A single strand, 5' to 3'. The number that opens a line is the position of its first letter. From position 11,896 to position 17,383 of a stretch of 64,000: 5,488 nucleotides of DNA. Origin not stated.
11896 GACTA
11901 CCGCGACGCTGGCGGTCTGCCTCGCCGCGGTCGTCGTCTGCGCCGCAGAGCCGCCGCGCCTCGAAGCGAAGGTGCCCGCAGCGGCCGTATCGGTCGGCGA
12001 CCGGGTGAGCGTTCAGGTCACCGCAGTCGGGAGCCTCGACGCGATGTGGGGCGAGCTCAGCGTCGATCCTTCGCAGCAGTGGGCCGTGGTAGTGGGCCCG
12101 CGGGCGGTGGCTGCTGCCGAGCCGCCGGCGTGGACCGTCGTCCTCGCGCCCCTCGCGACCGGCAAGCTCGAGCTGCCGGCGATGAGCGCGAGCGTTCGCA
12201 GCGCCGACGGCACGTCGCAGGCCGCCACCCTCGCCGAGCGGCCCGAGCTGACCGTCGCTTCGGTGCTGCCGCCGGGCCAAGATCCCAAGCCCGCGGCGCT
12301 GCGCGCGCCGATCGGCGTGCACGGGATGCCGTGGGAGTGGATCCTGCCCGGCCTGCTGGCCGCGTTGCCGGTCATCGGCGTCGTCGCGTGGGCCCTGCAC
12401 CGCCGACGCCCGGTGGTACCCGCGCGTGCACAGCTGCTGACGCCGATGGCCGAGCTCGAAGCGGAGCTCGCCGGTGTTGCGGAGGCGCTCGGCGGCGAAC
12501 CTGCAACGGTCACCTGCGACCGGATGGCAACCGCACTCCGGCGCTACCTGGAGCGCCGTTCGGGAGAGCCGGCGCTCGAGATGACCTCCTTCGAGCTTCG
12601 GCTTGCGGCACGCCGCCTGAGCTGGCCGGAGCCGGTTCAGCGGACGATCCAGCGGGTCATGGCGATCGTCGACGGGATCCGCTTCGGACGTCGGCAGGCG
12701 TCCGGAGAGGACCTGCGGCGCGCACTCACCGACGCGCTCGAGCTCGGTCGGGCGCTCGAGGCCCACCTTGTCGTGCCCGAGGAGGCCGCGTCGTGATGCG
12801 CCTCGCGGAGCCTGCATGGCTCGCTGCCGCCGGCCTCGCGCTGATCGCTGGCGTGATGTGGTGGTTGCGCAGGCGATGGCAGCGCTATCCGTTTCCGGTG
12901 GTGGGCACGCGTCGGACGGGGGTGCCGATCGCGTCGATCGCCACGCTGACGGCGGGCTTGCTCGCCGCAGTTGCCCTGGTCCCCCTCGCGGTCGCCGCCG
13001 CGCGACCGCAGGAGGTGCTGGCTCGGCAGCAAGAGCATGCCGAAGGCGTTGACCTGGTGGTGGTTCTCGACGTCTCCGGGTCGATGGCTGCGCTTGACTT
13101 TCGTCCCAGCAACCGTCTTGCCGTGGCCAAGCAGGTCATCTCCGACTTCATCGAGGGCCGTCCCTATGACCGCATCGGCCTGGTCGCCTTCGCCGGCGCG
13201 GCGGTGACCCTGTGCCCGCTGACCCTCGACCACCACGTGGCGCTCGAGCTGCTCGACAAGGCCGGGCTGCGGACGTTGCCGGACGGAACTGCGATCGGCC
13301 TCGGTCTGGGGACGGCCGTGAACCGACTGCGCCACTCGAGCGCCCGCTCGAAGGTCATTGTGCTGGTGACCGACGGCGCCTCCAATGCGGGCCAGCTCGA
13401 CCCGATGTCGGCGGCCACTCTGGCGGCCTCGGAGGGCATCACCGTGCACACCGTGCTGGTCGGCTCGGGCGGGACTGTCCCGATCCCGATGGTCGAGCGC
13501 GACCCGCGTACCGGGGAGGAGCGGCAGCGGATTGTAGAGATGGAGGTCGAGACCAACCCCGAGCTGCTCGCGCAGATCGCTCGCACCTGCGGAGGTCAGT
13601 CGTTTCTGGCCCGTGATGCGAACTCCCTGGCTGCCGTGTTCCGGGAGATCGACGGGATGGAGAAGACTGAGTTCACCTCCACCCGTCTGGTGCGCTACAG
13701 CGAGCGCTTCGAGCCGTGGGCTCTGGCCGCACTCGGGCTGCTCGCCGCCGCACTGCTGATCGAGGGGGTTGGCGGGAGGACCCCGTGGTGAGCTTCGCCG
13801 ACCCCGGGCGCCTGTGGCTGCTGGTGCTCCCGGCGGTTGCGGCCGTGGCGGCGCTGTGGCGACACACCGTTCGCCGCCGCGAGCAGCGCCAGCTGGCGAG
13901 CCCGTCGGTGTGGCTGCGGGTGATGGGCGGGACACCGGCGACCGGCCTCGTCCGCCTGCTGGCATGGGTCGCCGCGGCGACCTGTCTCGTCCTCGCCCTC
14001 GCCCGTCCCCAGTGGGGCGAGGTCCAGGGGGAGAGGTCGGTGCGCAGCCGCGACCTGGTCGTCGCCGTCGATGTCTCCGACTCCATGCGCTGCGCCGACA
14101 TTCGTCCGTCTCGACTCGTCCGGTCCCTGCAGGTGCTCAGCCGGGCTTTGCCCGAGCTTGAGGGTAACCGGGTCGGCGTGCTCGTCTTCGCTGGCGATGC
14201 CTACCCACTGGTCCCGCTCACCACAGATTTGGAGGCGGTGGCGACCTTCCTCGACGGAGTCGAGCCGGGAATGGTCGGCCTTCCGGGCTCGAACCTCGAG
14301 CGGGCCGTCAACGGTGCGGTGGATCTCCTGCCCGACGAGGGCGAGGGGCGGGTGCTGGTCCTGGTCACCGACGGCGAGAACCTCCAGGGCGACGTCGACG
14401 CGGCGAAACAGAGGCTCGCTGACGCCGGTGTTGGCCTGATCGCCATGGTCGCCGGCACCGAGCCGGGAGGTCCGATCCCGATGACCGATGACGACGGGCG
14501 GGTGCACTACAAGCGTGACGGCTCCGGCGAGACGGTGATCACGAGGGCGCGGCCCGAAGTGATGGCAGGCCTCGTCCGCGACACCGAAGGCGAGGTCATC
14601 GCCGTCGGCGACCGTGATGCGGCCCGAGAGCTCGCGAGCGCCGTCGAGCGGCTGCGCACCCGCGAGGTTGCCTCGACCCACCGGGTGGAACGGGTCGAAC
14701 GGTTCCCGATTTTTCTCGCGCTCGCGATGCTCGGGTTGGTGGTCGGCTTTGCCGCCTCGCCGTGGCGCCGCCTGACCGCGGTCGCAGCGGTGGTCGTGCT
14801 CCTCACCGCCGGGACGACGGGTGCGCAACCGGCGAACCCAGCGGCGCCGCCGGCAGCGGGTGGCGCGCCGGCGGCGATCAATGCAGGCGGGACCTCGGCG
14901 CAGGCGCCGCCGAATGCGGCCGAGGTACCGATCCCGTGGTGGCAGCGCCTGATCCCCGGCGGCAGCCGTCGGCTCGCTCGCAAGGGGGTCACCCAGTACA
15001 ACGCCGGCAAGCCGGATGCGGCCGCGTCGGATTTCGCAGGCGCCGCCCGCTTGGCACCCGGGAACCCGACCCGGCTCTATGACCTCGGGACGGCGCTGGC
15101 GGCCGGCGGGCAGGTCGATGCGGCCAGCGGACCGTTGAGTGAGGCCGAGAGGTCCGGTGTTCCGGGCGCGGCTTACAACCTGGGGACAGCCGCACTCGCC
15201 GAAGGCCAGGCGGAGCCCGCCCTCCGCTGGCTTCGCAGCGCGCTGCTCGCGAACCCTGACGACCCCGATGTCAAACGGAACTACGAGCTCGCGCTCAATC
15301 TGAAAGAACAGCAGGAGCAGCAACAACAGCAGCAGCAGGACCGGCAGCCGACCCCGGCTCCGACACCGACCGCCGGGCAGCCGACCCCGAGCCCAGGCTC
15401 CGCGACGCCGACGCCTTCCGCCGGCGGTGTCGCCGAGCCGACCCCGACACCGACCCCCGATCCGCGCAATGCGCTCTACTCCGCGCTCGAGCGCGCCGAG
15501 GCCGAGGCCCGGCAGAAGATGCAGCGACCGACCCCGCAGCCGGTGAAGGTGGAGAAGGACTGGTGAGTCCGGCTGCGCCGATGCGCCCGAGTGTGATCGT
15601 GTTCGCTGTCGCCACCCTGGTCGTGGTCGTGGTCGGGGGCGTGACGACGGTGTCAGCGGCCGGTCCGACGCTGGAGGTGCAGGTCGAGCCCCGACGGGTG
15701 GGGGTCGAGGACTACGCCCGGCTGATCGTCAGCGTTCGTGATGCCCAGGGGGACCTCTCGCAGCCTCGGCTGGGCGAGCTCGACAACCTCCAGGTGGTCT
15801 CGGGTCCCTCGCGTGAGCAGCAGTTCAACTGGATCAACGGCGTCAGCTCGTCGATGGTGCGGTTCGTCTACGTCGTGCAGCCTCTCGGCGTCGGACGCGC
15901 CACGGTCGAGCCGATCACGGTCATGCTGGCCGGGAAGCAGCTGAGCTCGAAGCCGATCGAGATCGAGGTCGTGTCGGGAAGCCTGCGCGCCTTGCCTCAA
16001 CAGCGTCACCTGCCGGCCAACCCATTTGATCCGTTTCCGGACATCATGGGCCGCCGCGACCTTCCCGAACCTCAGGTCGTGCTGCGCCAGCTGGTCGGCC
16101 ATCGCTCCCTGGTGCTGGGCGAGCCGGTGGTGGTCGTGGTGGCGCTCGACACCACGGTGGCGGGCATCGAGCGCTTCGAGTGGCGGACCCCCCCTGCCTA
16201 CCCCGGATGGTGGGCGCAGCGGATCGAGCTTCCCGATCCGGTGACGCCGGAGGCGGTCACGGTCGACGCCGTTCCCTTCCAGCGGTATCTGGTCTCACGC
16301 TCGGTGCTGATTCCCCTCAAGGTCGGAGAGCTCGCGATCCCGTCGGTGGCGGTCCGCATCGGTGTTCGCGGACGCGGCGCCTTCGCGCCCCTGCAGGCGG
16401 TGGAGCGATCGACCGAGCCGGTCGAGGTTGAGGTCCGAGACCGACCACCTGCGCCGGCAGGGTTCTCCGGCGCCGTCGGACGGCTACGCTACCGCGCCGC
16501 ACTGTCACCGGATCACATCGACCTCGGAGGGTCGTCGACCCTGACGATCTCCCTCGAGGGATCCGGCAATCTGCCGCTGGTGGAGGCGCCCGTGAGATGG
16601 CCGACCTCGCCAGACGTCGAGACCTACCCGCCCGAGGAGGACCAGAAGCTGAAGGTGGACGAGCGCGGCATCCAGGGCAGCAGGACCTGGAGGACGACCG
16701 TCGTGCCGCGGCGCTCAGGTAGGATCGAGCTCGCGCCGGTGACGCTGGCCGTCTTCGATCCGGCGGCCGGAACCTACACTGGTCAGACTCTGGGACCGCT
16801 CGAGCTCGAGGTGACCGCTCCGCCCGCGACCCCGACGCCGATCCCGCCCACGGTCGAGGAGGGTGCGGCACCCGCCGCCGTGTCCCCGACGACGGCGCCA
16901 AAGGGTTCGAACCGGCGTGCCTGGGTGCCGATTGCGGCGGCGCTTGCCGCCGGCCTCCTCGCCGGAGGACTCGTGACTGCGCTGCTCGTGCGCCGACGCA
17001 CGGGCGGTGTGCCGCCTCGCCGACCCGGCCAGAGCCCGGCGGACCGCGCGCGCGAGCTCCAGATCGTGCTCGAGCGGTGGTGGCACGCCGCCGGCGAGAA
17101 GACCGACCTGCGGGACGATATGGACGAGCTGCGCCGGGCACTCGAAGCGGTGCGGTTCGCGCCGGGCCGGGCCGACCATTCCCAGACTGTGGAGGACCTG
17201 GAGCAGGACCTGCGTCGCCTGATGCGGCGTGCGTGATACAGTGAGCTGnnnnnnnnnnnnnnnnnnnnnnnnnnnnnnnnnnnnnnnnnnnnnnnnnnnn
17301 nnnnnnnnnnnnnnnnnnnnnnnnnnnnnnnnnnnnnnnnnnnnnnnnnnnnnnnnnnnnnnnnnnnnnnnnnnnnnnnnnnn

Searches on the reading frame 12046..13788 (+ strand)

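Call 58: search_protein_families(library=pfam, proteins=[window:12046-13788:+], max_evalue=0.00001)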
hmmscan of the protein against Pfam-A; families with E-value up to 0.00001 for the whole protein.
window:12046-13788:+ (581 aa): 2 families
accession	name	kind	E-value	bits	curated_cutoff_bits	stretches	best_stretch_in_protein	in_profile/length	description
PF00092.34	VWA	-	5.2e-20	72.8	23.8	1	336-475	1-142/174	von Willebrand factor type A domain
PF13519.12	VWA_2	-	5.4e-18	66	27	1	337-444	1-106/107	von Willebrand factor type A domain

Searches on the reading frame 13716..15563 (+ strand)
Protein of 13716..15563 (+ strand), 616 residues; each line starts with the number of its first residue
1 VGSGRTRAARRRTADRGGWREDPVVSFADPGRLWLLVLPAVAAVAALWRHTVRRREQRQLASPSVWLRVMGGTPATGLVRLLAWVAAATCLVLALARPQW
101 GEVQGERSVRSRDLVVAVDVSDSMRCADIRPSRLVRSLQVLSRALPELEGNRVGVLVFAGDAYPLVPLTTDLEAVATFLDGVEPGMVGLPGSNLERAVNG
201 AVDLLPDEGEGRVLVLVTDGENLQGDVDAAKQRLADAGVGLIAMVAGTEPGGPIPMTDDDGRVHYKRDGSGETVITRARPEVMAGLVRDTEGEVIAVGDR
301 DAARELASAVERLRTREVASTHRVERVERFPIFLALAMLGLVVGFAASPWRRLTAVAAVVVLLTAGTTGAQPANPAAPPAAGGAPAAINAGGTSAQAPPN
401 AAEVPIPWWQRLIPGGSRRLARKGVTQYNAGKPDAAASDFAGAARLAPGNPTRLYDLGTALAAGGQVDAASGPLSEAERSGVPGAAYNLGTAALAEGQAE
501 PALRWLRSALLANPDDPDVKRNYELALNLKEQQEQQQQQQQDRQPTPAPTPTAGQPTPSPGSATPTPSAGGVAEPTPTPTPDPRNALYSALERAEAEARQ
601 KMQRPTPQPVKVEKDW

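Call 58: search_protein_families(library=pfam, proteins=[window:13716-15563:+], max_evalue=0.00001)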
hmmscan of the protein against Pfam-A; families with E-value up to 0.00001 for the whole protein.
window:13716-15563:+ (616 aa): 3 families
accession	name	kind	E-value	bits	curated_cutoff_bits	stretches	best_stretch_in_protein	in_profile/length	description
PF13519.12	VWA_2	-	9.2e-17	62.1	27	1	114-221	1-107/107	von Willebrand factor type A domain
PF00092.34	VWA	-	1.6e-10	41.9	23.8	1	113-244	1-137/174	von Willebrand factor type A domain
PF14559.12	TPR_19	-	7.1e-07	29.9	25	0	430-471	4-45/68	Tetratricopeptide repeat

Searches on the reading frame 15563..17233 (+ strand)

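Call 12: search_protein_families(library=pfam, proteins=[window:15563-17233:+], max_evalue=0.0001)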
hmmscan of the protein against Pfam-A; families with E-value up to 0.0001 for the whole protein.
window:15563-17233:+ (557 aa): 1 family
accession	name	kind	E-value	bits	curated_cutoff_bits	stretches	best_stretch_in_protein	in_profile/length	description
PF13584.12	BatD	-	4.6e-28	98.1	24.1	2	40-136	2-92/92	BatD DUF11 like domain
